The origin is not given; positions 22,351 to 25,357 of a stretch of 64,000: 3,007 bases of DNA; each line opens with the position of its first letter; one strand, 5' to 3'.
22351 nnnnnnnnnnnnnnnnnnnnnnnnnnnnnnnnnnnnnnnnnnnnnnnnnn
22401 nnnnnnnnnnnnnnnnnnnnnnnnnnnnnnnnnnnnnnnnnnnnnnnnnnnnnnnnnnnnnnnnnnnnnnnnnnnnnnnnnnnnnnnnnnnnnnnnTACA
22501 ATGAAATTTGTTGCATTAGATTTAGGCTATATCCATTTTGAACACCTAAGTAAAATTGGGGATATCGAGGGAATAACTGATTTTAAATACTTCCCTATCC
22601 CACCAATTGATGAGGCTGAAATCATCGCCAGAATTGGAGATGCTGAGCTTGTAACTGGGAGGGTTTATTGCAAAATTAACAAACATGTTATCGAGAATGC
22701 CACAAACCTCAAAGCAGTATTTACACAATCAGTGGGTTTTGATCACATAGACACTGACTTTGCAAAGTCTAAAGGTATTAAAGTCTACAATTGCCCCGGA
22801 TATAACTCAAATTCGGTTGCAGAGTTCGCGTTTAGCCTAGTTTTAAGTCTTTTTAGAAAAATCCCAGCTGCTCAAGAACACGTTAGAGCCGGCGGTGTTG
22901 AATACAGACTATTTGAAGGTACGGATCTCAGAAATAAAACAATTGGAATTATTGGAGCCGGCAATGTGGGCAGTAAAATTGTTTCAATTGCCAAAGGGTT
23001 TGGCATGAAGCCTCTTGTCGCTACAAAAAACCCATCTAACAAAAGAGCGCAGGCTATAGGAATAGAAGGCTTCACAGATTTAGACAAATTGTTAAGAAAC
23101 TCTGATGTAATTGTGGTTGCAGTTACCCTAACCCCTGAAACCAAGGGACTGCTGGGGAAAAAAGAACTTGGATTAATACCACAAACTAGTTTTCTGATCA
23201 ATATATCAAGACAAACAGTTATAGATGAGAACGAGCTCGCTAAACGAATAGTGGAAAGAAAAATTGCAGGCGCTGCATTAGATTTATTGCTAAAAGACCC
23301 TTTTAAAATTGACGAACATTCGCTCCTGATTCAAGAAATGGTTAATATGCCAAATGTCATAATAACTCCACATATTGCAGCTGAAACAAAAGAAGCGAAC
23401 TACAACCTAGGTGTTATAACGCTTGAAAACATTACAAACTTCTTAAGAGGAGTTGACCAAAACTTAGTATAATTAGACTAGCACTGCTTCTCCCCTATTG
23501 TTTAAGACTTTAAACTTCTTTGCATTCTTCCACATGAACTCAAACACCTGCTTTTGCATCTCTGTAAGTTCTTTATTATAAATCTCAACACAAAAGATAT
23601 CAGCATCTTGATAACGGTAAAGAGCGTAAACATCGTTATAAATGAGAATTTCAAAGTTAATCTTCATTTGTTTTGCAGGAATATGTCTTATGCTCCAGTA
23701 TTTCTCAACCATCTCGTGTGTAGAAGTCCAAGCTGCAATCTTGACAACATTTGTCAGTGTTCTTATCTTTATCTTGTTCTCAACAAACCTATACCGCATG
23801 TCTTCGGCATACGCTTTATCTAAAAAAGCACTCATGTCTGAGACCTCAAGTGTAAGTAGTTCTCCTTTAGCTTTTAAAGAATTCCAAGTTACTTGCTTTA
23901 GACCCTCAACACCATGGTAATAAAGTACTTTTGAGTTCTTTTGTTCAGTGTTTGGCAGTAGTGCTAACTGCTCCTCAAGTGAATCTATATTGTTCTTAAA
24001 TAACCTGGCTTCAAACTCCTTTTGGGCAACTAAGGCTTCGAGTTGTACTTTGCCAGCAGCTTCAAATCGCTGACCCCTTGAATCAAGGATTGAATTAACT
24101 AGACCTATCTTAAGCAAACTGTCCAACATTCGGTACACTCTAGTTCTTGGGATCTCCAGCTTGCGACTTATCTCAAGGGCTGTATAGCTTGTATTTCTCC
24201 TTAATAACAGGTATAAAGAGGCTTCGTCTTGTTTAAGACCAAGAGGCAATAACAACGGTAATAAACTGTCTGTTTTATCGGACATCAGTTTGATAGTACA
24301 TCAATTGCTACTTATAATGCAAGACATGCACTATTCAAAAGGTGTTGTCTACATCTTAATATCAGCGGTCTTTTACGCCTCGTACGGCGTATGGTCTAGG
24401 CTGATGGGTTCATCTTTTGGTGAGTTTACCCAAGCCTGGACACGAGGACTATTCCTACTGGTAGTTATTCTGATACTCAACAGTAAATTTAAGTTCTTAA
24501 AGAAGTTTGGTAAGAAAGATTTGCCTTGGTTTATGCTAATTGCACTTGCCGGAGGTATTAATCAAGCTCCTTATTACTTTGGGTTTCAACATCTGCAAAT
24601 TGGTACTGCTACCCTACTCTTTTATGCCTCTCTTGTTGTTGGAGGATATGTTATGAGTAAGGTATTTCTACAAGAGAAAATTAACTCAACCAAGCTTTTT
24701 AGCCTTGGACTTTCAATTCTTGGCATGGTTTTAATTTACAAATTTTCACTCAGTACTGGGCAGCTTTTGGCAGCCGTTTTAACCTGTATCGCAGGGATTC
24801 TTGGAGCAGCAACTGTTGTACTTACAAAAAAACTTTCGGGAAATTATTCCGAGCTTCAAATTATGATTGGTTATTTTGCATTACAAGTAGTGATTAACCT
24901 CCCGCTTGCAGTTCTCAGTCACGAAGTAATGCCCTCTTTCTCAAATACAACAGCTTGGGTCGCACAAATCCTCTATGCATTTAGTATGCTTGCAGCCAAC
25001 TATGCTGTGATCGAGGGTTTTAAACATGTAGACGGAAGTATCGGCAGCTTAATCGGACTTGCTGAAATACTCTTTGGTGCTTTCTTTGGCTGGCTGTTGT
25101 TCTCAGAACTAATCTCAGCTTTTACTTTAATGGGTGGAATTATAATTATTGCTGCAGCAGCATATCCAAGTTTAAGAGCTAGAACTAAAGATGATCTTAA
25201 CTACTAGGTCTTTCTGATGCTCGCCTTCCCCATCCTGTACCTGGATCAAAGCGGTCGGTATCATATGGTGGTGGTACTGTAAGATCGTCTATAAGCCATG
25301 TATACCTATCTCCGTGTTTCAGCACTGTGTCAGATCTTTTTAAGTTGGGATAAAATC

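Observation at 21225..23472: wHTH-fused degenerate 2-hydroxyacid dehydrogenase next to an intact paralogue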

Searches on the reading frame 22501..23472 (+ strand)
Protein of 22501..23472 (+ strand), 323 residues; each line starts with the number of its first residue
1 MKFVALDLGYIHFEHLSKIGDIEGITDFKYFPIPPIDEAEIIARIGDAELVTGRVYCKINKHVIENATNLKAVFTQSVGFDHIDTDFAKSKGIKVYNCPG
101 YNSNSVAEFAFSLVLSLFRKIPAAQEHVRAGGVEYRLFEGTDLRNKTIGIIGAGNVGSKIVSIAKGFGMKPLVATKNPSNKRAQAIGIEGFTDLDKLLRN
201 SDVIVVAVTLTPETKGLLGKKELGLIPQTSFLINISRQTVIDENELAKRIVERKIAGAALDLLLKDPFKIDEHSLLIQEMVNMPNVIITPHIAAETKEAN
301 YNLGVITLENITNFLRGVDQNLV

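Call 3: search_protein_families(library=pfam, proteins=[window:22501-23472:+], max_evalue=0.1)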
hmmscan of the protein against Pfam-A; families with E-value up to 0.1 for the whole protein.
window:22501-23472:+ (323 aa): 9 families
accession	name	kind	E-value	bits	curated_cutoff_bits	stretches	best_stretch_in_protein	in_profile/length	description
PF02826.25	2-Hacid_dh_C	-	2.6e-46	157.7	25.1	1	111-293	1-178/178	D-isomer specific 2-hydroxyacid dehydrogenase, NAD binding domain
PF00389.36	2-Hacid_dh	-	2.6e-27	95.6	24.6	1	23-318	18-128/134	D-isomer specific 2-hydroxyacid dehydrogenase, catalytic domain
PF03807.23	F420_oxidored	-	3.5e-05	24.8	21.6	1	147-210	1-69/94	NADP oxidoreductase coenzyme F420-dependent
PF01408.29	GFO_IDH_MocA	-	0.0002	22.5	24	1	147-212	2-72/120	Oxidoreductase family, NAD-binding Rossmann fold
PF03446.21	NAD_binding_2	-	0.00071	20.1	21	1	147-255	1-112/161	NAD binding domain of 6-phosphogluconate dehydrogenase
PF01488.26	Shikimate_DH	-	0.0026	18.3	24.3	1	142-209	9-84/138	Shikimate / quinate 5-dehydrogenase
PF07991.19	KARI_N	-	0.036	14.1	20.6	1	143-208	2-68/165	Acetohydroxy acid isomeroreductase, NADPH-binding domain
PF00670.27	AdoHcyase_NAD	-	0.068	13.7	27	0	145-249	23-124/162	S-adenosyl-L-homocysteine hydrolase, NAD binding domain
PF22660.2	RS_preATP-grasp-like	-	0.081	13.8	27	0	146-206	2-68/98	Ribonucleotide synthetase preATP-grasp domain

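Call 4: search_protein_families(library=ncbifam, proteins=[window:22501-23472:+], max_evalue=0.1)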
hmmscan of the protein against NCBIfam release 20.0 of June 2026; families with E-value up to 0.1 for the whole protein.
window:22501-23472:+ (323 aa): 28 families (the best 25 are shown)
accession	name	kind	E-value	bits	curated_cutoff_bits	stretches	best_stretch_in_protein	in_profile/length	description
TIGR01327.1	PGDH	equivalog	7.5e-66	223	454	1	36-318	29-304/525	phosphoglycerate dehydrogenase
NF009714.1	PRK13243.1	equivalog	3.7e-57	194.1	455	1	38-317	36-315/332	glyoxylate reductase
NF008759.0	PRK11790.1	equivalog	9.4e-55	185.9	404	1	36-315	43-317/410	phosphoglycerate dehydrogenase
NF005069.0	PRK06487.1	equivalog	1.4e-49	168.9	448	1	23-322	26-318/320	2-hydroxyacid dehydrogenase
NF006263.0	PRK08410.1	equivalog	5.5e-48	164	389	1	2-316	2-308/311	D-2-hydroxyacid dehydrogenase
NF005387.0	PRK06932.1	equivalog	3.9e-44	150.9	492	1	37-316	34-311/314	2-hydroxyacid dehydrogenase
NF011938.0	PRK15409.1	equivalog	6.2e-42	143.8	492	1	42-321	40-316/324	glyoxylate/hydroxypyruvate reductase GhrB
NF000492.1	vanH_gen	exception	2.3e-39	135.3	540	1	69-314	66-310/312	D-lactate dehydrogenase VanH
NF001309.0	PRK00257.1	equivalog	1e-36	126.8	434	1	24-316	18-279/379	4-phosphoerythronate dehydrogenase PdxB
NF005750.0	PRK07574.1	equivalog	1.3e-33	116.6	329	1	59-314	104-356/386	NAD-dependent formate dehydrogenase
NF005027.0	PRK06436.1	equivalog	3.9e-33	114.9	261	1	68-323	48-288/303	2-hydroxyacid dehydrogenase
NF000371.1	vanH_Agroup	exception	9.1e-33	113.8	700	1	68-317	70-318/322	VanH-A/VanH-Pt family D-lactate dehydrogenase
NF041369.1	Dhydh_Halo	equivalog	3.5e-32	111.8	400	1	69-314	55-294/305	D-2-hydroxyacid dehydrogenase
NF000128.1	vanH-Sc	exception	2e-30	106.1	650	1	72-303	89-319/337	D-lactate dehydrogenase VanH-Sc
NF006374.0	PRK08605.1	subfamily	9.5e-28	97.2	356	1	68-316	68-323/332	D-lactate dehydrogenase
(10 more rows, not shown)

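Call 5: search_solved_structures(query=window:22501-23472:+, show_alignments=2, max_evalue=1e-20)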
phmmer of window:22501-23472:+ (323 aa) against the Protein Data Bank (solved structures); distinct sequences matched with E-value up to 1e-20: 101 (the best 60 are shown).
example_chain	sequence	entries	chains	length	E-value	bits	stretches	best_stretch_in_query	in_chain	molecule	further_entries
1wwk_A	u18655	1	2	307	1.9e-50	175.1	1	37-317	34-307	phosphoglycerate dehydrogenase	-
2dbq_A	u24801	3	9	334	3.3e-42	148.1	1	42-317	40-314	Glyoxylate reductase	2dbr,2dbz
5aov_A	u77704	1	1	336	4.1e-42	147.8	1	39-317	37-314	GLYOXYLATE REDUCTASE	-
6bii_A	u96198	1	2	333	9.9e-40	139.9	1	41-317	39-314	Glyoxylate reductase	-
9m0t_A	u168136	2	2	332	1.6e-39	139.3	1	49-317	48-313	Probable 2-ketogluconate reductase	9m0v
8pin_A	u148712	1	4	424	1.2e-38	136.4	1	35-314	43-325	D-3-phosphoglycerate dehydrogenase 2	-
8pio_F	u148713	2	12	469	1.5e-38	136.1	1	35-314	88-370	phosphoglycerate dehydrogenase | D-3-phosphoglycerate dehydrogenase 2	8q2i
8pir_F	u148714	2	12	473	1.6e-38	136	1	35-314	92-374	phosphoglycerate dehydrogenase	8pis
2ekl_A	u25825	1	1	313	1.8e-38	135.8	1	33-316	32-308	D-3-phosphoglycerate dehydrogenase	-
3kb6_A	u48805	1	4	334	5.1e-38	134.3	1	45-317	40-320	D-lactate dehydrogenase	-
3k5p_A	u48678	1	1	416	5.6e-37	130.9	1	24-308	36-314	D-3-phosphoglycerate dehydrogenase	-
1sc6_A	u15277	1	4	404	4.1e-36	128.1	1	24-306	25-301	D-3-phosphoglycerate dehydrogenase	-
2p9g_A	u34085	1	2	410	4.7e-36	127.9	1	24-306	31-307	D-3-phosphoglycerate dehydrogenase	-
2p9c_A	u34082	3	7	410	4.7e-36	127.9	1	24-306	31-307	D-3-phosphoglycerate dehydrogenase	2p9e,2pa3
1ygy_A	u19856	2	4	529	1.4e-35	126.3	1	37-315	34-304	D-3-phosphoglycerate dehydrogenase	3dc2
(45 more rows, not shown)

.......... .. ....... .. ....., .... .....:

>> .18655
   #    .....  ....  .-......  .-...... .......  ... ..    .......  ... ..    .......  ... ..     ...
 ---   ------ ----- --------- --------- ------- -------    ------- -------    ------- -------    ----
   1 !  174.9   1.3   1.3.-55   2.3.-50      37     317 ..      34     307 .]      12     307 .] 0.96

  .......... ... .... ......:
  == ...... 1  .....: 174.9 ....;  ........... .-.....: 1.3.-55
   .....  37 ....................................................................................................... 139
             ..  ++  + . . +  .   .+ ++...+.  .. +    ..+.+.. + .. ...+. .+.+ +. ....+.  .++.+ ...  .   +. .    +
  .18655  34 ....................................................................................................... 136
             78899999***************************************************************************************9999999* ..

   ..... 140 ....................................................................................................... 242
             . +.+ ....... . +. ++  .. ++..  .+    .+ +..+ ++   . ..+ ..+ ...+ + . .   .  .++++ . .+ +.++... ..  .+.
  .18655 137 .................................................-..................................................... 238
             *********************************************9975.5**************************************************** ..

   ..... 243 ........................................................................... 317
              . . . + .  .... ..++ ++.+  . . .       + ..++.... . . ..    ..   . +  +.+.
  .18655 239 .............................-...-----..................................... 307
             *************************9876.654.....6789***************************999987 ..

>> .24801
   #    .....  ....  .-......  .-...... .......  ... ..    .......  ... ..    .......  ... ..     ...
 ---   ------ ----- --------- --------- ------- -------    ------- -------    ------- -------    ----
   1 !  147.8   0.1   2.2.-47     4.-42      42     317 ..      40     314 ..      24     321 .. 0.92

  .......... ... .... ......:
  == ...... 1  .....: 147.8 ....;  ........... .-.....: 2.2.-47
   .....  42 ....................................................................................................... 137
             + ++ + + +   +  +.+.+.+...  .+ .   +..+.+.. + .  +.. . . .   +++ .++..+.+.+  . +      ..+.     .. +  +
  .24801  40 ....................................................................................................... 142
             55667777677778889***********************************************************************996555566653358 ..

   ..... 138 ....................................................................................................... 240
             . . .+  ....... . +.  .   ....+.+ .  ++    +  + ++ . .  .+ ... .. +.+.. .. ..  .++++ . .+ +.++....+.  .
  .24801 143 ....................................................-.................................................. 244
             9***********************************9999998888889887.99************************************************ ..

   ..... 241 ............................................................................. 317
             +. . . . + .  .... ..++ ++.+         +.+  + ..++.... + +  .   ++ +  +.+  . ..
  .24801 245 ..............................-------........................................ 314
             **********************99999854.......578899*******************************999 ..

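Call 54: find_homologous_proteins(query=window:22501-23469:+, max_evalue=1e-30)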
Query window:22501-23469:+ (323 aa): 1946 proteins with E <= 1e-30 among 8000 candidates; the best 120 are listed.
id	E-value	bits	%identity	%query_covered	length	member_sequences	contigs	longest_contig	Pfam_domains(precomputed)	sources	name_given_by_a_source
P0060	1.9e-207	706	100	100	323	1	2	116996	PF00389.37,PF02826.26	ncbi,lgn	-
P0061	1.8e-175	601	84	100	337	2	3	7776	PF00389.37,PF02826.26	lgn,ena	-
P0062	4.2e-137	475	64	100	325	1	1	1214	PF00389.37,PF02826.26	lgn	-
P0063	5.3e-123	428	58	100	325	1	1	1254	PF01408.29,PF00389.37,PF02826.26,PF03807.24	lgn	-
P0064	8.1e-115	401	57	100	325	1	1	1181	PF00670.28,PF03446.22,PF00389.37,PF02826.26,PF03807.24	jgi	jgi:D-3-phosphoglycerate dehydrogenase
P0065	3.0e-113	396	55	100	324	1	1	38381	PF01408.29,PF03446.22,PF00389.37,PF02826.26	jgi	jgi:lactate dehydrogenase-like 2-hydroxyacid dehydrogenase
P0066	1.0e-111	391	56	100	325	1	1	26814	PF00389.37,PF02826.26,PF01262.28,PF03807.24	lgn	-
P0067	2.1e-106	374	53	100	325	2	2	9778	PF00670.28,PF00389.37,PF02826.26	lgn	-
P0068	5.2e-104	366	52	100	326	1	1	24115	PF00389.37,PF02826.26,PF03807.24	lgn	-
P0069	1.7e-102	361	51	100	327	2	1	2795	PF00389.37,PF02826.26,PF03807.24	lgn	-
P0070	1.0e-99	352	48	100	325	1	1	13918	PF00389.37,PF02826.26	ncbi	-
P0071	8.5e-98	345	50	98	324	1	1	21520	PF00670.28,PF00389.37,PF02826.26,PF07991.19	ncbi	-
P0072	2.9e-97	344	49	100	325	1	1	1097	PF03446.22,PF00389.37,PF02826.26,PF01262.28,PF03807.24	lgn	-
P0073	5.2e-97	343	49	100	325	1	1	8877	PF00389.37,PF02826.26,PF03807.24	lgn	-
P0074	2.5e-96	341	49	100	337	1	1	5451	PF00389.37,PF02826.26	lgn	-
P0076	1.1e-93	332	49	100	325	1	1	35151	PF00389.37,PF02826.26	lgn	-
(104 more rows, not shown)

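Call 55: find_encoding_contigs(protein=P0076, flank=4000, max_places=1)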
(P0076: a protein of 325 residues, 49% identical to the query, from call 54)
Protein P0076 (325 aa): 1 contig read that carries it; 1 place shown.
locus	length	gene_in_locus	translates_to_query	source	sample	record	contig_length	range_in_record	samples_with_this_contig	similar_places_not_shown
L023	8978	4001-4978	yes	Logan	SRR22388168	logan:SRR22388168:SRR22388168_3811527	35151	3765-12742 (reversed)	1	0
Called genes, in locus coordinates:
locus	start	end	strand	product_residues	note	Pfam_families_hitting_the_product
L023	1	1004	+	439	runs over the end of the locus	PF00772:DnaB, PF03796:DnaB_C, PF13481:AAA_25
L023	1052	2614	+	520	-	PF01336:tRNA_anti-codon, PF00152:tRNA-synt_2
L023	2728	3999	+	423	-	PF00389:2-Hacid_dh, PF02826:2-Hacid_dh_C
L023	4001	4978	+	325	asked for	PF00389:2-Hacid_dh, PF02826:2-Hacid_dh_C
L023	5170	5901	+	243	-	PF13248:Zn_ribbon_3 (faint), PF12773:DZR, PF13240:Zn_Ribbon_1 (faint)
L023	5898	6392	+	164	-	-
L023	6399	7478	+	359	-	PF00849:PseudoU_synth_2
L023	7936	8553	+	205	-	PF00633:HHH (faint), PF01367:5_3_exonuc (faint), PF14520:HHH_5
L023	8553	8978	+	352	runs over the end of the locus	PF05496:RuvB_N, PF01078:Mg_chelatase (faint), PF00004:AAA, PF07728:AAA_5 (weak), PF17864:AAA_lid_4, PF05491:WHD_RuvB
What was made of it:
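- The partner clade (about 24 clusters, then a sharp score drop) shares contigs with many fused proteins, and every partner-clade locus I could read had a fused gene (calls 54, 55).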

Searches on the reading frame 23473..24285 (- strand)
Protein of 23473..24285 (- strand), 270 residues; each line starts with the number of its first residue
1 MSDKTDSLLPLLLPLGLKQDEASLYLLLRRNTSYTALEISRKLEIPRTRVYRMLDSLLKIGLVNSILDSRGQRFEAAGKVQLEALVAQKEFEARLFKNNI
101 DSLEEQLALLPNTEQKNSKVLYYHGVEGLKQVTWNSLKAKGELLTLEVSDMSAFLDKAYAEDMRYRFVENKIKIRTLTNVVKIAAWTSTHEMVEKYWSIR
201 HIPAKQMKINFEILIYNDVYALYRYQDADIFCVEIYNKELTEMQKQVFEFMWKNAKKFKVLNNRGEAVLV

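Call 3: search_protein_families(library=pfam, proteins=[window:23473-24285:-], max_evalue=0.1)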
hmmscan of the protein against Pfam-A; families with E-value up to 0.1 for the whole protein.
window:23473-24285:- (270 aa): 8 families
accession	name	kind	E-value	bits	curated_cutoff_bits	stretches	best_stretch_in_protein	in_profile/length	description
PF01978.25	TrmB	-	6.1e-13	48.9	25.6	1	15-67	4-56/68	Sugar-specific transcriptional regulator TrmB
PF09339.16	HTH_IclR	-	0.00011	22.3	22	1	27-63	12-48/52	IclR helix-turn-helix domain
PF21476.4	PF0610-like_N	-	0.0011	19.5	33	1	26-59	8-40/50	PF0610-like, N-terminal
PF12840.13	HTH_20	-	0.004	17.5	27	1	24-65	9-50/51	Helix-turn-helix domain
PF01022.26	HTH_5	-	0.0045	17.3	22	1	24-65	8-47/47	Bacterial regulatory protein, arsR family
PF16505.10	Emaravirus_P4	-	0.015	14.8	25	1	123-194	23-92/349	P4 movement protein of Emaravirus, and the 30K superfamily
PF13412.12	HTH_24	-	0.017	15.1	21.9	1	26-63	10-47/48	Winged helix-turn-helix DNA-binding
PF10007.15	DUF2250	-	0.03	14.9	24.4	1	27-65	17-54/93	Uncharacterized protein conserved in archaea (DUF2250)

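Call 4: search_protein_families(library=ncbifam, proteins=[window:23473-24285:-], max_evalue=0.1)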
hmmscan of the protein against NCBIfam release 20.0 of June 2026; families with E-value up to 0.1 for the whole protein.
window:23473-24285:- (270 aa): 8 families
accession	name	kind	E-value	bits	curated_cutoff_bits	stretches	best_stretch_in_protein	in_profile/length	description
NF053606.1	Sta1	subfamily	5e-05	23.3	80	1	16-65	17-66/100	Sta1 family transcriptional regulator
NF047390.1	TransRegTrmBL1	equivalog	0.00017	20.7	650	1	9-66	7-64/341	HTH-type sugar sensing transcriptional regulator TrmBL1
NF047392.1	TransRegTrmBHalo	equivalog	0.00026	20.1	500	1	19-74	20-74/349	HTH-type sugar sensing transcriptional regulator TrmB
NF040939.2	trans_reg_lrs14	equivalog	0.00095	19.2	90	1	20-65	23-68/103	Lrs14 family HTH-type transcriptional regulator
NF007339.0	PRK09834.1-1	equivalog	0.00095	18.5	299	1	29-64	34-69/271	DNA-binding transcriptional regulator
NF040851.1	tran_reg_TrmB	equivalog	0.0037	16.5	600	1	9-70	8-68/338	HTH-type sugar-sensing transcriptional regulator TrmB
NF045919.1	HphnlacHdxRed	equivalog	0.042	12.9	340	1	9-86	202-277/309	p-hydroxyphenylacetate 3-hydroxylase reductase component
TIGR01884.1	cas_HTH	subfamily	0.058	12.8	60.2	0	38-75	161-197/202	CRISPR-associated CARF protein Csa3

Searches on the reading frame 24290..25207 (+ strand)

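Call 3: search_protein_families(library=pfam, proteins=[window:24290-25207:+], max_evalue=0.1)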
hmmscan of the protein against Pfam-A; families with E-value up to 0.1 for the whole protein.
window:24290-25207:+ (305 aa): 2 families
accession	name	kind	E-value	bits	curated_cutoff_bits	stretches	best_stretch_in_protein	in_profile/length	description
PF00892.27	EamA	-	5.8e-22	78.9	28.2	2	17-150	2-134/135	EamA-like transporter family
PF03241.18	HpaB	-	0.096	12.2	25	0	221-265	22-66/202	4-hydroxyphenylacetate 3-hydroxylase C terminal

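Call 4: search_protein_families(library=ncbifam, proteins=[window:24290-25207:+], max_evalue=0.1)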
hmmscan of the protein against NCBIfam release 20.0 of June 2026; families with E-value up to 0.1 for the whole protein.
window:24290-25207:+ (305 aa): 3 families
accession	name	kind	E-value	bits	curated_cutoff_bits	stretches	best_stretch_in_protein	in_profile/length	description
TIGR00950.1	2A78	equivalog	1.3e-12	47.7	230.2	2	75-290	43-263/264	carboxylate/amino acid/amine transporter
NF045712.1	sulf_resp_HmcD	equivalog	0.008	16.1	34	1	13-40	8-35/38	sulfate respiration complex protein HmcD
NF005627.0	PRK07377.1-3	equivalog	0.096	12.6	397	0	154-238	29-111/193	hypothetical protein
